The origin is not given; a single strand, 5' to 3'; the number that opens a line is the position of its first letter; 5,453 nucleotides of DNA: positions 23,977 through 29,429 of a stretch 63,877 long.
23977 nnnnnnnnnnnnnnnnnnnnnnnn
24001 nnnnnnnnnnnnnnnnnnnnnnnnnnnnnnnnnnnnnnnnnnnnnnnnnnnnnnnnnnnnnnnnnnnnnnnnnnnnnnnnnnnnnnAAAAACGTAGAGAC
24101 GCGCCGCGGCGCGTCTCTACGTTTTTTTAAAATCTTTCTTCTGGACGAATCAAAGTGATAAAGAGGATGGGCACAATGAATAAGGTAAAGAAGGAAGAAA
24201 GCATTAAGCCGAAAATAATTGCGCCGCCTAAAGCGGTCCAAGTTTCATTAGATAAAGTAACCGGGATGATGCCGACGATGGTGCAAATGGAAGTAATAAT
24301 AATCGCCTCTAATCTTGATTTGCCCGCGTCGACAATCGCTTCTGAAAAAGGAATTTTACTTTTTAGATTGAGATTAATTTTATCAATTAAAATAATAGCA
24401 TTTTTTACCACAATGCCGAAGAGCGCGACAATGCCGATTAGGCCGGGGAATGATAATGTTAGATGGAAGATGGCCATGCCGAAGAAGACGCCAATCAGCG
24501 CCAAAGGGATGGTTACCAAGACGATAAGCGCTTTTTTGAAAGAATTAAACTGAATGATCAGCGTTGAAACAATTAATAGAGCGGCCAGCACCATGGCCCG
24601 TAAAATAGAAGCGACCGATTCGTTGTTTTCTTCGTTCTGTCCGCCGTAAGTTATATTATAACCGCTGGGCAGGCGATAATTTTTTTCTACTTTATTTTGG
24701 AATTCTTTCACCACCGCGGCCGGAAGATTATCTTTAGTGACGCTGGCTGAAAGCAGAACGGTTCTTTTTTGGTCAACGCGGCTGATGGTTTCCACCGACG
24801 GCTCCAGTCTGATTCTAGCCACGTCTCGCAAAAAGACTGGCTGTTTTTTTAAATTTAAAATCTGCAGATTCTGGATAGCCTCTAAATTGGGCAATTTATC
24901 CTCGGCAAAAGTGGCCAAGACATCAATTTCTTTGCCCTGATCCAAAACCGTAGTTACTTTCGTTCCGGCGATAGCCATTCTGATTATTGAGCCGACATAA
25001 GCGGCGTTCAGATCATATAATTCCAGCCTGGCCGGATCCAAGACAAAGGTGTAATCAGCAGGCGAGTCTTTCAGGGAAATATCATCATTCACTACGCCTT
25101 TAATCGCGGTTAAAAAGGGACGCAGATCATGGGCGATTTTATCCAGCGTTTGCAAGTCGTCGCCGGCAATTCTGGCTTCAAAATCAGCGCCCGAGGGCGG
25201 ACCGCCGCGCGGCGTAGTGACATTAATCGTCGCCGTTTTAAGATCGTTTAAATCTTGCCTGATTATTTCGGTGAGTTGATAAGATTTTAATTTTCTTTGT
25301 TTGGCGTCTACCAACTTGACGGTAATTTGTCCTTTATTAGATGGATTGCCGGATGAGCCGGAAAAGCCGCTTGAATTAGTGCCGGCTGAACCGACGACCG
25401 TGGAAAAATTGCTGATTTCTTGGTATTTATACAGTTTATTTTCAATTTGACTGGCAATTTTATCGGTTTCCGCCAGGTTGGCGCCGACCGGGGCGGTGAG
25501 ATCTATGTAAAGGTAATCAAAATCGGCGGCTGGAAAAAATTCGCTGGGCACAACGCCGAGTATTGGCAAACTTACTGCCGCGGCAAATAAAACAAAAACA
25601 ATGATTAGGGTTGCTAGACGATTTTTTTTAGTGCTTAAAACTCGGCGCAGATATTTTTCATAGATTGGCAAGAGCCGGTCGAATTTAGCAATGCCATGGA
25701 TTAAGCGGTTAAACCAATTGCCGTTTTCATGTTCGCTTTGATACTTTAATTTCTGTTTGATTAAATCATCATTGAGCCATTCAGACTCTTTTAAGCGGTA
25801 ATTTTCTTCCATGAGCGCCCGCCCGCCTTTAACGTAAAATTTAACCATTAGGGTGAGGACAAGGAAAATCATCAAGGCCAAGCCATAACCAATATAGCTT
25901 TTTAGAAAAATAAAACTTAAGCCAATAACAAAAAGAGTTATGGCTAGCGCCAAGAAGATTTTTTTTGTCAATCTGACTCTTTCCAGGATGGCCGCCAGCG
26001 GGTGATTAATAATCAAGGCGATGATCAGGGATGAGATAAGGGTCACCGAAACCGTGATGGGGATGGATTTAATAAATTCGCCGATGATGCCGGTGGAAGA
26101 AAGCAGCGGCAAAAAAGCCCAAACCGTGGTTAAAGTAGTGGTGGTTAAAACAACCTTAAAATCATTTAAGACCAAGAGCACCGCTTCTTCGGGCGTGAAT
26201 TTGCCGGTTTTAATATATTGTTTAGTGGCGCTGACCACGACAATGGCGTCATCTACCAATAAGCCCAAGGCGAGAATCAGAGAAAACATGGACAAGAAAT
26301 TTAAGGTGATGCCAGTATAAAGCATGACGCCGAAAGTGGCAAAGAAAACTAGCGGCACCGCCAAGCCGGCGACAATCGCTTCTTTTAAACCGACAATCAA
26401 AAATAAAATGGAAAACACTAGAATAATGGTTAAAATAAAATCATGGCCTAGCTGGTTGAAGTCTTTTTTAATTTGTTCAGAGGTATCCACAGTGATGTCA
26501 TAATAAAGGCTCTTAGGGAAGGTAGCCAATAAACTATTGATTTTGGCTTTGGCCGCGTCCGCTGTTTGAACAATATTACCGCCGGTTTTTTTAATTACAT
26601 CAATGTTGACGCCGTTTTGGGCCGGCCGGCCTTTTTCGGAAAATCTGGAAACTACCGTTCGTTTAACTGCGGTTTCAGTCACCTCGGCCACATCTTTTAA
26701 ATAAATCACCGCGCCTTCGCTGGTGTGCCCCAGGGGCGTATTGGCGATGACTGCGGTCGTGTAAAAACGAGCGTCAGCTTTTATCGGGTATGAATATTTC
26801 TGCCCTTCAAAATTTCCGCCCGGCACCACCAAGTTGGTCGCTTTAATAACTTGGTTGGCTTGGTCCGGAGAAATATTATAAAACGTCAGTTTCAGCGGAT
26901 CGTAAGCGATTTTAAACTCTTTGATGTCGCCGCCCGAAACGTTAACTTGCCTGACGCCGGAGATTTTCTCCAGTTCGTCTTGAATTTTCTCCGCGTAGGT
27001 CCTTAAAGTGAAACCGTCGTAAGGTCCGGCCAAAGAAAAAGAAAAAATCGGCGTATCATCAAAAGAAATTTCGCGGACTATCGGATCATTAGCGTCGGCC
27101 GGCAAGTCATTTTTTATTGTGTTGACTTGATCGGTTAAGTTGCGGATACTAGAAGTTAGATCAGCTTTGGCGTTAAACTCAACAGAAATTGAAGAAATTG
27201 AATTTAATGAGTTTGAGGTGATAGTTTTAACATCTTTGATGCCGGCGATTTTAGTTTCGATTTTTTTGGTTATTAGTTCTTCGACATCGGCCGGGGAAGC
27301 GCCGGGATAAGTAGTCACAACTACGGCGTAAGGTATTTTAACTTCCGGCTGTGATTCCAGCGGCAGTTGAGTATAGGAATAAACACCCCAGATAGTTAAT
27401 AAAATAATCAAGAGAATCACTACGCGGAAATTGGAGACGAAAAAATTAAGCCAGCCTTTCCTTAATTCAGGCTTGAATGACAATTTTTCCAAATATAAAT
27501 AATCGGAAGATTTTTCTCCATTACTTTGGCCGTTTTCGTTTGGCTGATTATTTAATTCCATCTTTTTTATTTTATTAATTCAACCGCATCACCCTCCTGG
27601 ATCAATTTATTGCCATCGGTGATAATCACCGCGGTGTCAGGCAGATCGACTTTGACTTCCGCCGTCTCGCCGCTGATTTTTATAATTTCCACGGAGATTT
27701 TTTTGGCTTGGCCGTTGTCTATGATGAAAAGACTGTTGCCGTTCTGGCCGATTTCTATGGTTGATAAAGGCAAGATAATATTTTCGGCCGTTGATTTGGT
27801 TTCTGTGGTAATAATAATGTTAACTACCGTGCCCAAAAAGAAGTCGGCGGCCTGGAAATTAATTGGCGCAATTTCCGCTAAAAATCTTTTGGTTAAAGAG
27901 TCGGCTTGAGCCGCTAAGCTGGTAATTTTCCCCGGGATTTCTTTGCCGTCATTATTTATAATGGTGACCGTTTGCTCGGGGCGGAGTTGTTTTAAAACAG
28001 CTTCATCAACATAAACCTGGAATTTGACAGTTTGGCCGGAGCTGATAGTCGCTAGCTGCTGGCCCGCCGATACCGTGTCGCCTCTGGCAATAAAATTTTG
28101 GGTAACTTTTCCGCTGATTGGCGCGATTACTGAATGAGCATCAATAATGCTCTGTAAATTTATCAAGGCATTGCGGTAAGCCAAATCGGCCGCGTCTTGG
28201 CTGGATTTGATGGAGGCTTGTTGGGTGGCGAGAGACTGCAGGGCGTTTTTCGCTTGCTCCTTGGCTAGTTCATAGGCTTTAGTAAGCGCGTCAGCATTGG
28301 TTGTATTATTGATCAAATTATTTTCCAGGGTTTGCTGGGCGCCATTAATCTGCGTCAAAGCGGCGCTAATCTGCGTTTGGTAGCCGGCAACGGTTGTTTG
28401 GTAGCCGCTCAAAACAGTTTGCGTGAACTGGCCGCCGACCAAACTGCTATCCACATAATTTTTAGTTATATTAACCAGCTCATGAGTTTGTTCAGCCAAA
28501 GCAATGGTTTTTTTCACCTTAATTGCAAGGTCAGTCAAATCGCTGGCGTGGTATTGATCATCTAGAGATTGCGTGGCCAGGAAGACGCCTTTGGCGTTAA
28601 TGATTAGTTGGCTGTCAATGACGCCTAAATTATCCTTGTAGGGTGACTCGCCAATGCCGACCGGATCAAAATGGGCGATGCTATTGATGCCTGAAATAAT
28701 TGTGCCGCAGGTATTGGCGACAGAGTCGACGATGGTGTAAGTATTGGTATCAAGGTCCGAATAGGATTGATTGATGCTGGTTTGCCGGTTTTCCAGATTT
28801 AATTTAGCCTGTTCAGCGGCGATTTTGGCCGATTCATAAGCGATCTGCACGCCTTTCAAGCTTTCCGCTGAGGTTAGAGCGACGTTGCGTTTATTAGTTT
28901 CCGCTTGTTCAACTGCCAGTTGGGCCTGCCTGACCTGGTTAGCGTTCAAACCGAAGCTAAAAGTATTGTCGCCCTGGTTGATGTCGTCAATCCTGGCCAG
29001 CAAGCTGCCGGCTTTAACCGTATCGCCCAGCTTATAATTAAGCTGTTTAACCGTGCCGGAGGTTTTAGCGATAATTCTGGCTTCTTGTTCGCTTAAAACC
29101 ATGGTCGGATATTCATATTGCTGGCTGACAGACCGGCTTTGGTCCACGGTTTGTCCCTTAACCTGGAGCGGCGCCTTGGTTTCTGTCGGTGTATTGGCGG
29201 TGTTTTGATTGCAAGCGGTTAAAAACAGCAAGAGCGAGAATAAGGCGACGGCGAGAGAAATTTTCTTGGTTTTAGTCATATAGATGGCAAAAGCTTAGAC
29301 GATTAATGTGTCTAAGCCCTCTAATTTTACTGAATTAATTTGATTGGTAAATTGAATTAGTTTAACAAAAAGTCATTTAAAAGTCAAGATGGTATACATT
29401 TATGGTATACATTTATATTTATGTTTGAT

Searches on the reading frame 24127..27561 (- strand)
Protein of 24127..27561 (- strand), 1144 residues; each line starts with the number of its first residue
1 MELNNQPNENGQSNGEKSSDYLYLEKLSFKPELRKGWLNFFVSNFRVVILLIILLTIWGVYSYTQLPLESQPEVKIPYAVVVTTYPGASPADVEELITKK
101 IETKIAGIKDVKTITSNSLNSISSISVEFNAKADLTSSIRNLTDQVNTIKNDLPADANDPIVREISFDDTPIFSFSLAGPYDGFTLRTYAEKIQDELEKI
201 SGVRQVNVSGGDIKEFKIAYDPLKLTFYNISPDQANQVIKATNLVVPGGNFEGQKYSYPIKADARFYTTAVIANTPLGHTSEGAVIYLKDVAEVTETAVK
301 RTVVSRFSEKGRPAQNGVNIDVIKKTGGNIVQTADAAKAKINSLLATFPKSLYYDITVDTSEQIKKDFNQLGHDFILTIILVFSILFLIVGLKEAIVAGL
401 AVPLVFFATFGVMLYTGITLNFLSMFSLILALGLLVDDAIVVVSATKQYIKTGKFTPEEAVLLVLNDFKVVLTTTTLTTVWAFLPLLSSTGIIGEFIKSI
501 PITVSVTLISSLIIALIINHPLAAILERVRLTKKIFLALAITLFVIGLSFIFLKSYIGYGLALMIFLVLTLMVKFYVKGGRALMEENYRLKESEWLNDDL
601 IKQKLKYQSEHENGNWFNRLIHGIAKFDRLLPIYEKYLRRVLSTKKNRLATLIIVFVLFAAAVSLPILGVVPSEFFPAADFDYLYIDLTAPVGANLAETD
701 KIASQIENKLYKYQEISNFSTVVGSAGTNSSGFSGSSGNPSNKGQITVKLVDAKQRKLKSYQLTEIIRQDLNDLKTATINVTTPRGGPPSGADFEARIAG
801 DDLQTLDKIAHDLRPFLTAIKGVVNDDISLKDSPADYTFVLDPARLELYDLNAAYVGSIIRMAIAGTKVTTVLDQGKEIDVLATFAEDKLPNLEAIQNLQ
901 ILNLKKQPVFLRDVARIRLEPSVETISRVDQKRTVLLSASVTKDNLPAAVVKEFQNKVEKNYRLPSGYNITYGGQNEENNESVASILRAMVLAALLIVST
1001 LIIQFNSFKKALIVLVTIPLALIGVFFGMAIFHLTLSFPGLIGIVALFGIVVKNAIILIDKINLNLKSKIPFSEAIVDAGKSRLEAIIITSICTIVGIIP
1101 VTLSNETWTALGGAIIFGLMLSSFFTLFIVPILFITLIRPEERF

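Call 74: search_protein_families(library=pfam, proteins=[window:24127-27561:-], max_evalue=0.05)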
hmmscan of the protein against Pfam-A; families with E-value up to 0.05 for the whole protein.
window:24127-27561:- (1144 aa): 2 families
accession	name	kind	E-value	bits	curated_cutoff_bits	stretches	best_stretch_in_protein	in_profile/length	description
PF00873.25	ACR_tran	-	3e-184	615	28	2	39-566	3-523/1021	AcrB/AcrD/AcrF family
PF00403.32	HMA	-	0.015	16.1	24.8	0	189-211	12-34/62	Heavy-metal-associated domain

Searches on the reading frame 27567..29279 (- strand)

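Call 73: search_protein_families(library=padloc, proteins=[window:27567-29279:-], max_evalue=0.01)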
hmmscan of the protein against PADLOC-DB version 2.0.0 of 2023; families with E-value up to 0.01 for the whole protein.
window:27567-29279:- (570 aa): 0 families

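Call 74: search_protein_families(library=pfam, proteins=[window:27567-29279:-], max_evalue=0.05)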
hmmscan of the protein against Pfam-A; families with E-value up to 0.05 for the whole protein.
window:27567-29279:- (570 aa): 7 families
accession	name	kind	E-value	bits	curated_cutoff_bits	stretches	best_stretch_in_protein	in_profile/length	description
PF13437.12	HlyD_3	-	5.8e-16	59.6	22.2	1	384-470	2-91/106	HlyD family secretion protein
PF13533.13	Biotin_lipoyl_2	-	6.5e-12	45.4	29.8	2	71-98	5-32/32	Biotin-lipoyl like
PF16576.10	HlyD_D23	-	6.8e-11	42.3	30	2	370-464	97-193/214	Barrel-sandwich domain of CusB or HlyD membrane-fusion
PF00364.28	Biotin_lipoyl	-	1.4e-07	31.7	22.1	1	67-97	43-73/73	Biotin-requiring enzyme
PF02321.23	OEP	-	0.0012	19.1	22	1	107-187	75-154/187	Outer membrane efflux protein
PF20260.4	PUA_4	-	0.0056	17.2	23.9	0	432-455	15-38/48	RNA methyltransferase PUA domain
PF07831.19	PYNP_C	-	0.034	14.2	27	0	80-97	36-53/75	Pyrimidine nucleoside phosphorylase C-terminal domain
